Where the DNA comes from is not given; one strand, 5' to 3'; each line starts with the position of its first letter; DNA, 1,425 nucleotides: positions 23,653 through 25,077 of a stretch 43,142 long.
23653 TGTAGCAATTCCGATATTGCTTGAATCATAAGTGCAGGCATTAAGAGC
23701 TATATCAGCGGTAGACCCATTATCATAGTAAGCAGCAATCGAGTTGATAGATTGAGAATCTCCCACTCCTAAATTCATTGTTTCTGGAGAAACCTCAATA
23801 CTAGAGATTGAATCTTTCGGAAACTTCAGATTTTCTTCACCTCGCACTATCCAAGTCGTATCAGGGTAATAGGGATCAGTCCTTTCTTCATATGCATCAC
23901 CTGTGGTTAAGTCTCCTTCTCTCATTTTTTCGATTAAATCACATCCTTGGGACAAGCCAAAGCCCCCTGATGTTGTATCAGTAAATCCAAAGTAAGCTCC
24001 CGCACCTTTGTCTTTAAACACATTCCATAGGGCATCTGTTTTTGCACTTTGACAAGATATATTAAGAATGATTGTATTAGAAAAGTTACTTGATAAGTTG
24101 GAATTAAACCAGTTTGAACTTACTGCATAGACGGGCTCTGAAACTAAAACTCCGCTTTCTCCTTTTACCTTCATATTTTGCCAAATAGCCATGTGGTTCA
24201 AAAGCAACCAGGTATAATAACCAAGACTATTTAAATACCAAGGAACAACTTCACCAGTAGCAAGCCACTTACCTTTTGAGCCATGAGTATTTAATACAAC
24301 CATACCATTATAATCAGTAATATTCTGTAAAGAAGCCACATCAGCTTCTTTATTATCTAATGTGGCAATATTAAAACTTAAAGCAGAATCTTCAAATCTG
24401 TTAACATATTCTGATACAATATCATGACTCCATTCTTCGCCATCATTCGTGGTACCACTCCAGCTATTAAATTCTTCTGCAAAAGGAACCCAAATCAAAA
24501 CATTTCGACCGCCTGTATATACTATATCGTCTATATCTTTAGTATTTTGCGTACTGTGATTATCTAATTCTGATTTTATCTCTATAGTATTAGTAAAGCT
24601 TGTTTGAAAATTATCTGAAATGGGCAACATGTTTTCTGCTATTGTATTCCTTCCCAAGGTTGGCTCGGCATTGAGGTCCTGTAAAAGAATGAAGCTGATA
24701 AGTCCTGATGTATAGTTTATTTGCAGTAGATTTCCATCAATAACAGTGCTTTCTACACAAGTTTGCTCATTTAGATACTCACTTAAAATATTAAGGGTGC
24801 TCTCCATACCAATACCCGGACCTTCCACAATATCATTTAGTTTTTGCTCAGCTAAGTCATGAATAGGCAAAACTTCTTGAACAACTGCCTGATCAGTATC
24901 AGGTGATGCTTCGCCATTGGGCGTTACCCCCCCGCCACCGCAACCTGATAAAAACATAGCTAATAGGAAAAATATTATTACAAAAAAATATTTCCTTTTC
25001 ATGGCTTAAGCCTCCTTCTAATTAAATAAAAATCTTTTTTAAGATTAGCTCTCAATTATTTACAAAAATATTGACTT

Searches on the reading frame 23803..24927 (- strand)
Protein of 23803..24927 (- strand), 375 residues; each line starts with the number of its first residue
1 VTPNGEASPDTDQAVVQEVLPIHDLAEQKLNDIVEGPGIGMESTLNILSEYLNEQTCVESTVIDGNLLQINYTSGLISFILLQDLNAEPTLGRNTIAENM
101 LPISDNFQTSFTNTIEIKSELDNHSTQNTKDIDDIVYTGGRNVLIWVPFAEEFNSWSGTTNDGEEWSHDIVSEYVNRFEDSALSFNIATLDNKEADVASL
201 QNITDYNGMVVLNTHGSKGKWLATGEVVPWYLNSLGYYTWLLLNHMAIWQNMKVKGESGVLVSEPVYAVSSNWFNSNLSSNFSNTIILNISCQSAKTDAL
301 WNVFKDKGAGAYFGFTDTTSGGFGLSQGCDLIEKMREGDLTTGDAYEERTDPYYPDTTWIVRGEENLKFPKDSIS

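Call 70: predict_structure(alignment_id=A7)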
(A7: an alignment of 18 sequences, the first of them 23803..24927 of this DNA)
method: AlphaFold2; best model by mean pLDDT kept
length: 375 residues; sequences in the alignment: 18
mean_pLDDT: 76.5   pTM: 0.76
mean pLDDT of the five models: 76.5, 74.9, 71.4, 71.2, 67.6
residues with pLDDT >= 90: 156; 70-90: 115; 50-70: 36; < 50: 68
segments of 3 or more residues with pLDDT < 50: 1-13, 87-132, 159-165
pLDDT, mean of each block of 10 residues (from residue 1): 37 63 89 67 86 93 85 87 56 23 25 22 30 76 94 64 58 93 94 91 91 92 88 75 89 65 84 90 92 94 94 92 88 95 95 86 94 64
secondary structure, 60 per line:
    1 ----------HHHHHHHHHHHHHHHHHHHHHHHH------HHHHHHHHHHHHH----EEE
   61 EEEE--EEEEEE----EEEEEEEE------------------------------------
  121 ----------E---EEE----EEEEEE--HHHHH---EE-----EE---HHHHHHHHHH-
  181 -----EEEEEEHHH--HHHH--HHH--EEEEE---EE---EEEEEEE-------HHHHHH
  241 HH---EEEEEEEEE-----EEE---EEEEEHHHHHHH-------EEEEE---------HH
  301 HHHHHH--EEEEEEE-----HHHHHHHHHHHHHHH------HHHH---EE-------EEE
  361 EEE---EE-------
elements in order: H11-34 H41-53 E58-64 E67-72 E77-84 E135-137 E142-147 H150-154 H170-179 E186-191 H197-200 E208-212 E221-227 H235-242 E246-254 E260-262 E266-270 H271-277 E285-289 H299-306 E309-315 H321-335 H342-345 E358-363
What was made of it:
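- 22513..25002 (-): 829-aa lipoprotein gene: signal peptide and lipobox, an N-terminal caspase-fold-like domain of about 375 aa, Big_2/PKD/He_PIG Ig-like repeats, and a C-terminal Lcl_C (DUF1566) domain. AF2 model pLDDT 76.5 (call 70).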

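Call 75: fold_search(model_id=the predicted structure, library=pdb)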
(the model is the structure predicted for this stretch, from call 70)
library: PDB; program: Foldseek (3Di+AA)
matches with E <= 10: 557; with E <= 0.001: 0
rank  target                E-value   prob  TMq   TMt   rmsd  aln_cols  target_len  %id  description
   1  8tl0_C                4.2e-03  1.00  0.34  0.28   6.7       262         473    8  Structure of activated SAVED-CHAT filament (released 2024-03-06)
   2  8tl0_A                9.9e-03  0.98  0.29  0.23   5.4       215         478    9  Structure of activated SAVED-CHAT filament (released 2024-03-06)
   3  8rw5                  9.9e-03  0.98  0.26  0.12   8.7       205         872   12  Symmetry expansion of dimeric transmembrane anti-sigma factor DdvA (released 2024-11-06)
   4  8tl0_B                1.5e-02  0.99  0.30  0.24   6.0       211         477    8  Structure of activated SAVED-CHAT filament (released 2024-03-06)
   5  4ief_D                1.6e-02  0.98  0.36  0.32   6.9       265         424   14  Complex of Porphyromonas gingivalis RgpB pro- and mature domains (released 2013-04-10)
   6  8d9h_E                1.6e-02  0.87  0.28  0.17   8.5       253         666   12  gRAMP-TPR-CHAT match PFS target RNA(Craspase) (released 2023-06-14)
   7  8tl0_D                2.6e-02  0.93  0.28  0.23   6.0       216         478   10  Structure of activated SAVED-CHAT filament (released 2024-03-06)
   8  4ps1_A                2.6e-02  0.66  0.28  0.41   9.5       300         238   10  Caspase-8 specific unnatural amino acid peptides (released 2015-01-21)
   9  8rot_A                3.1e-02  0.89  0.26  0.12   8.3       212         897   11  Cryo-EM structure of the transmembrane anti-sigma factor DdvA (released 2024-11-06)
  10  4ief_B                3.5e-02  0.93  0.35  0.31   7.2       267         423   13  Complex of Porphyromonas gingivalis RgpB pro- and mature domains (released 2013-04-10)
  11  4ps1_B                4.0e-02  0.60  0.28  0.41   9.6       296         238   10  Caspase-8 specific unnatural amino acid peptides (released 2015-01-21)
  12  8eey_B                5.4e-02  0.96  0.28  0.15   7.5       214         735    9  Cas7-11 in complex with DR-mismatched target RNA, Csx29 and Csx30 (released 2022-11-16)
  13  7y84_C                6.5e-02  0.69  0.17  0.11   7.3       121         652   13  CryoEM structure of type III-E CRISPR Craspase gRAMP-crRNA in complex with TPR-CHAT protease (released 2022-12-14)
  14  8d9f_A                8.2e-02  0.72  0.24  0.14   8.3       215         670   11  gRAMP-TPR-CHAT (Craspase) (released 2023-06-14)
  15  5fc2_B                8.8e-02  0.90  0.35  0.28   7.0       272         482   11  Structure of a separase in complex with a pAMK peptide containing a phospho-serine (released 2016-03-30)
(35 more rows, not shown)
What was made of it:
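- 22513..25002 (-): The top Foldseek PDB hits are SAVED-CHAT, RgpB gingipain, caspase-8, separase and Craspase CHAT, but they are weak (E >= 4e-3, TM about 0.3) (call 75).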
